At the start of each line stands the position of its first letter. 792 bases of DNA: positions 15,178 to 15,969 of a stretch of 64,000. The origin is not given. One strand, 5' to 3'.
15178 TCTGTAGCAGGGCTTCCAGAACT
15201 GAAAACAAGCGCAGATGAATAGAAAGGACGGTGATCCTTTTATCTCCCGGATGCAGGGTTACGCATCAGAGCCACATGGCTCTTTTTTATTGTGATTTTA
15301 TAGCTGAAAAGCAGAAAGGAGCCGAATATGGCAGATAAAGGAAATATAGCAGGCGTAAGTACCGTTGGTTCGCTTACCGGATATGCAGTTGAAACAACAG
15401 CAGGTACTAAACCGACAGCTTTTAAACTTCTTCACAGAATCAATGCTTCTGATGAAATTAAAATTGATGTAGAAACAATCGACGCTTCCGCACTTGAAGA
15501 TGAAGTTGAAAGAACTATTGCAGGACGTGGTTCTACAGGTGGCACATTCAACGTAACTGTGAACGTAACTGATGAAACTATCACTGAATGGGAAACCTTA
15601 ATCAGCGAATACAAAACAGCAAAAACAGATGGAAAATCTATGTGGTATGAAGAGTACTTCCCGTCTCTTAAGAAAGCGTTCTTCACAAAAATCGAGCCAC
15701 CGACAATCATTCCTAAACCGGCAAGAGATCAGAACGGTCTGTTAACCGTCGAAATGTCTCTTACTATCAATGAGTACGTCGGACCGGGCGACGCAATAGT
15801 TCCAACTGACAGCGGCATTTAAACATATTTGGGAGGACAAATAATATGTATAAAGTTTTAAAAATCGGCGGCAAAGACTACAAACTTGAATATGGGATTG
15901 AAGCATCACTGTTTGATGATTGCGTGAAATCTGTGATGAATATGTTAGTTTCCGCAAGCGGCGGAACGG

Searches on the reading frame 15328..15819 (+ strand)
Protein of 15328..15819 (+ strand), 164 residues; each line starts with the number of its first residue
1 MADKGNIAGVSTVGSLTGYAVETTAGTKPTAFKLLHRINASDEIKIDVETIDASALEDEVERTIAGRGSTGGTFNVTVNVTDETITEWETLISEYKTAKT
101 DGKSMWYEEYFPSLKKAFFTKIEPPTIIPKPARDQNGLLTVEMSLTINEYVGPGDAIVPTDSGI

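Call 7: search_protein_families(library=phrogs, proteins=[window:15328-15819:+], max_evalue=0.001)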
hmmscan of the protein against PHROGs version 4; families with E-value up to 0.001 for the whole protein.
window:15328-15819:+ (164 aa): 1 family
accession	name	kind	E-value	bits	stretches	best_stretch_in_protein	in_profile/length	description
phrog_290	-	tail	1.3e-05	25.7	1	5-78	9-84/411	minor tail protein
